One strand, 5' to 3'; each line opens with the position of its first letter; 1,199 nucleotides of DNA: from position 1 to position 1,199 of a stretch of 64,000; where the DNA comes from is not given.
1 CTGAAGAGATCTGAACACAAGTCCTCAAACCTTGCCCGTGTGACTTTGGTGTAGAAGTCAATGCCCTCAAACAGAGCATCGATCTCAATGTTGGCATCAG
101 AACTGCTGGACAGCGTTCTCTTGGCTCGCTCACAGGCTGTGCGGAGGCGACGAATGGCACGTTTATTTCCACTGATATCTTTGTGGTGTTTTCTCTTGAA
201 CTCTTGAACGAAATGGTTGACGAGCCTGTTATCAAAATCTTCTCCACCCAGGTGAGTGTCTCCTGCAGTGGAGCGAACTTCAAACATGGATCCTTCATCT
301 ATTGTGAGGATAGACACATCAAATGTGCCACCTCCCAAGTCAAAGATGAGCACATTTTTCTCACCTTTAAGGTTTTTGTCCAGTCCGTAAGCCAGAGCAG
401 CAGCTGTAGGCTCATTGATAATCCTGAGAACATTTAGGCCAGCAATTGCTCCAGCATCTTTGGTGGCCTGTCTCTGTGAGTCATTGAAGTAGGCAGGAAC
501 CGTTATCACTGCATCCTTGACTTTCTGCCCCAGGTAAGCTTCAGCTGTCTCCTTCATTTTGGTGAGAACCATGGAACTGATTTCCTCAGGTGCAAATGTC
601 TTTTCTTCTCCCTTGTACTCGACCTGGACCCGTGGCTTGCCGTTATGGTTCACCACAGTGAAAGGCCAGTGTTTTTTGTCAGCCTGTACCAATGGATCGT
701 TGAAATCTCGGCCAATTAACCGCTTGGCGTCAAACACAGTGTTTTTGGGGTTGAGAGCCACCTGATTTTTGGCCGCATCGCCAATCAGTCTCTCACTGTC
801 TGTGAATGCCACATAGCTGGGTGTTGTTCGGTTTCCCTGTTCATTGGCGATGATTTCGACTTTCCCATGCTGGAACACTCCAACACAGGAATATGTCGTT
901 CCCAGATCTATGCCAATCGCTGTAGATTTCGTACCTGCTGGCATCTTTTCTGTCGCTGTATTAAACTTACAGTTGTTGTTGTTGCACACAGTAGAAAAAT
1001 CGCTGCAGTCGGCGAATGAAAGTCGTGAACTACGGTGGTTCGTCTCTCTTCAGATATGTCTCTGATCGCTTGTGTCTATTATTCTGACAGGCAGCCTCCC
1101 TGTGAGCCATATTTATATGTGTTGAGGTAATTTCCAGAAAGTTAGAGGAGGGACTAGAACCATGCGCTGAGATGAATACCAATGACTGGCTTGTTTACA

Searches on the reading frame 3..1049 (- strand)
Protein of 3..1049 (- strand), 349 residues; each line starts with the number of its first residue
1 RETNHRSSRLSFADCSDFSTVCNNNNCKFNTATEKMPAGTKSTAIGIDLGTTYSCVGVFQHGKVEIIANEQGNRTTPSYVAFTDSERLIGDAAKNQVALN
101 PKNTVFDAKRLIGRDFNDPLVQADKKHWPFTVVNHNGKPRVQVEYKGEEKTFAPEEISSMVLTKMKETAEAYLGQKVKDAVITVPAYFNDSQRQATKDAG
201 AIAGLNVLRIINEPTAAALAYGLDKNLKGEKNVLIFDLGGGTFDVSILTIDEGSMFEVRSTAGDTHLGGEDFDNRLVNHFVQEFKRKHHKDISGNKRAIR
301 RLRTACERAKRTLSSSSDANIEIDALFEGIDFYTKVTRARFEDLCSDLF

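Call 42: search_solved_structures(query=window:3-1049:-, max_evalue=1e-50, show_alignments=1)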
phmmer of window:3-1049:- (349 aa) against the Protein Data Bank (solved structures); distinct sequences matched with E-value up to 1e-50: 119 (the best 60 are shown).
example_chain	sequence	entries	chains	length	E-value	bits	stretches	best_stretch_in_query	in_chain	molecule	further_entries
3jxu_A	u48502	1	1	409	4.3e-175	584.6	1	38-349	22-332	Heat shock 70 kDa protein 1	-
5aqw_A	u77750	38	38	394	5.4e-175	584.3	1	40-349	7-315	HEAT SHOCK 70 KDA PROTEIN 1A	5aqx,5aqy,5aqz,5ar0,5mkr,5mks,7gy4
3a8y_A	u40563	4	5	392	8.7e-175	583.6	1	40-349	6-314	Heat shock 70 kDa protein 1 | Heat shock 70 kDa protein 1A/1B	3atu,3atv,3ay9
2e8a_A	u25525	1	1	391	8.9e-175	583.6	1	40-349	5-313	Heat shock 70kDa protein 1A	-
2e88_A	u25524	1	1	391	9.1e-175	583.5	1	41-349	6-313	Heat shock 70kDa protein 1A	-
3d2e_B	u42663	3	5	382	1e-174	583.4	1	41-349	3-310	Heat shock 70 kDa protein 1 | Heat shock 70 kDa protein 1A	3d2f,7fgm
5bn8_A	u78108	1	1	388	1.1e-174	583.3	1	41-349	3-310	Heat shock 70 kDa protein 1A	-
1s3x_A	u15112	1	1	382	1.4e-174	582.9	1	41-349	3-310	Heat shock 70 kDa protein 1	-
1hjo_A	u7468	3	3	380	1.9e-174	582.5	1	41-349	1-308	PROTEIN (HEAT-SHOCK 70KD PROTEIN) | Heat shock 70 kDa protein 1A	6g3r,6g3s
7f4x_A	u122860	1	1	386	2e-174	582.4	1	41-349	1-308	Heat shock 70 kDa protein 1B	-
4j8f_A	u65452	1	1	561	2e-174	582.4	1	40-349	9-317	Heat shock 70 kDa protein 1A/1B, Hsc70-interacting protein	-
4io8_A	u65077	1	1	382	2.7e-174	582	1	41-349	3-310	Heat shock 70kDa protein 1A variant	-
5bn9_A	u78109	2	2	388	2.8e-174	581.9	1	41-349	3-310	Heat shock 70 kDa protein 1A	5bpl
7kw7_C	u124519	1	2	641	3.5e-174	581.6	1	41-349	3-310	Heat shock 70 kDa protein 1A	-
6fhk_A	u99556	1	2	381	3.6e-174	581.6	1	41-349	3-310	Heat shock 70 kDa protein 1A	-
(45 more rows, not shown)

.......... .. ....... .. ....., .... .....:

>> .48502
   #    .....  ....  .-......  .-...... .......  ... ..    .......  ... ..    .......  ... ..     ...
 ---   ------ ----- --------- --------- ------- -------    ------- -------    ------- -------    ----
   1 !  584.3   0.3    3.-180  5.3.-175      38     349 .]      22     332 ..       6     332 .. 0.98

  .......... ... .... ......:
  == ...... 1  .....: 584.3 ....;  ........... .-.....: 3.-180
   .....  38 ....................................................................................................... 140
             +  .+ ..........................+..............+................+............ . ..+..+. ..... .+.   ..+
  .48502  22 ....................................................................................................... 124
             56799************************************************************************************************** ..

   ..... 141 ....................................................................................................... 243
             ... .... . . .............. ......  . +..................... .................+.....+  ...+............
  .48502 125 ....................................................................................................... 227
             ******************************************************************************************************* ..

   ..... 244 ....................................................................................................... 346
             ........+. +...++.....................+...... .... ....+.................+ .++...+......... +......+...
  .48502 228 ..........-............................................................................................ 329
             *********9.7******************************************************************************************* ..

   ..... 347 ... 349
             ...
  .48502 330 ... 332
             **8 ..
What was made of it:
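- On Assembly/consensus indel artefact: The HSP70 nucleotide-binding domain is clean over 312 codons (call 42), which is too short to decide.
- The neighbouring HSP70 is clean (call 42).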
